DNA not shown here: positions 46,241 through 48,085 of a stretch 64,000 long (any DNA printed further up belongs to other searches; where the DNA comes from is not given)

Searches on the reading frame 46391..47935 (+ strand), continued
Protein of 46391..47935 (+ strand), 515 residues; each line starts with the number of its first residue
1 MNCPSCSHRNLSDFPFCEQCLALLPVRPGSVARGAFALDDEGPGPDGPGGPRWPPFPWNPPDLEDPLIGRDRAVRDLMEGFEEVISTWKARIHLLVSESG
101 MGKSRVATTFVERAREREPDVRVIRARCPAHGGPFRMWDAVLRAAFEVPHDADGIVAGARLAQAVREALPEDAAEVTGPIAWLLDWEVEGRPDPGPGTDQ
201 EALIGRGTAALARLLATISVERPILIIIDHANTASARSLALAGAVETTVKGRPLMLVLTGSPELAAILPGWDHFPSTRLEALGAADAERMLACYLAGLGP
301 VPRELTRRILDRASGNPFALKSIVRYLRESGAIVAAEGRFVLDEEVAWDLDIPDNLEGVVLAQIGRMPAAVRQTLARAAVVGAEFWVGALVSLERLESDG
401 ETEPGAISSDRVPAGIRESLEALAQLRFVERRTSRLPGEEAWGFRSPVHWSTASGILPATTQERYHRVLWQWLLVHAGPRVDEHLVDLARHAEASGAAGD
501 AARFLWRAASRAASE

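Call 82: find_encoding_contigs(protein=P0163, flank=6000, max_places=2)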
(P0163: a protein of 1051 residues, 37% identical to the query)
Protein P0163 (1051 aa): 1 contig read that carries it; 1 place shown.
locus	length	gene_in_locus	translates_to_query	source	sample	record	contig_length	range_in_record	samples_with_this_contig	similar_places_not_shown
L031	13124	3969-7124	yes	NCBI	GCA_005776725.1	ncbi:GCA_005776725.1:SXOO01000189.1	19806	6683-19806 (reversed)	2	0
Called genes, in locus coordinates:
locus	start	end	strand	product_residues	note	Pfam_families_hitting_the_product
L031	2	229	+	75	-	?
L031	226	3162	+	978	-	-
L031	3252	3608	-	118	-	PF00011:HSP20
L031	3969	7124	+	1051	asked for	PF13191:AAA_16, PF13374:TPR_10 (faint), PF00515:TPR_1 (faint), PF17874:TPR_MalT (weak), PF07719:TPR_2 (weak), PF13424:TPR_12, PF17874:TPR_MalT (weak), PF13424:TPR_12 (weak)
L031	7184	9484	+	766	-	PF00526:Dicty_CTDC (weak)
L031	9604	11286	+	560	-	PF05157:MshEN, PF00437:T2SSE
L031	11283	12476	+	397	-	PF04339:FemAB_like, PF13480:Acetyltransf_6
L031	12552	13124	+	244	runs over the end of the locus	PF00756:Esterase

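Call 83: find_encoding_contigs(protein=P0168, flank=6000, max_places=2)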
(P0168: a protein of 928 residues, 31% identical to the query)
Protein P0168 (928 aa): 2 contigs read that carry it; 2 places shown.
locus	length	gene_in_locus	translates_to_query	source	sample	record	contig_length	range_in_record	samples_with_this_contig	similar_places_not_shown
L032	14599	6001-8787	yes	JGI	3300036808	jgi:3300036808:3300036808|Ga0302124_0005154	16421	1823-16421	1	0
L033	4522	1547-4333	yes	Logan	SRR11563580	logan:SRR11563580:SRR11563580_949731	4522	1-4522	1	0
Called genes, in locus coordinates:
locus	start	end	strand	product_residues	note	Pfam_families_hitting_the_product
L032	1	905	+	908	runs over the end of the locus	?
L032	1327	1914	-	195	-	-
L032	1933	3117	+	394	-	-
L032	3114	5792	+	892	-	-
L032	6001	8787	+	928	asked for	PF24885:TPR_NPHP3 (faint), PF13191:AAA_16, PF25199:nSTAND_NTPase5 (faint), PF13401:AAA_22, PF13374:TPR_10 (faint), PF13176:TPR_7 (faint), PF17874:TPR_MalT, PF13424:TPR_12, +4 more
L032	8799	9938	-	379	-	PF03462:PCRF, PF00472:RF-1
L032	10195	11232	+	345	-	PF07719:TPR_2 (faint), PF08308:PEGA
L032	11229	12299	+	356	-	PF03781:FGE-sulfatase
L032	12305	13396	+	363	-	PF00926:DHBP_synthase, PF00925:GTP_cyclohydro2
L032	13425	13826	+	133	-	PF00072:Response_reg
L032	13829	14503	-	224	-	PF00291:PALP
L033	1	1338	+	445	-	?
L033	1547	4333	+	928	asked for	PF24885:TPR_NPHP3 (faint), PF13191:AAA_16, PF25199:nSTAND_NTPase5 (faint), PF13401:AAA_22, PF13374:TPR_10 (faint), PF13176:TPR_7 (faint), PF17874:TPR_MalT, PF13424:TPR_12, +4 more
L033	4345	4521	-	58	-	?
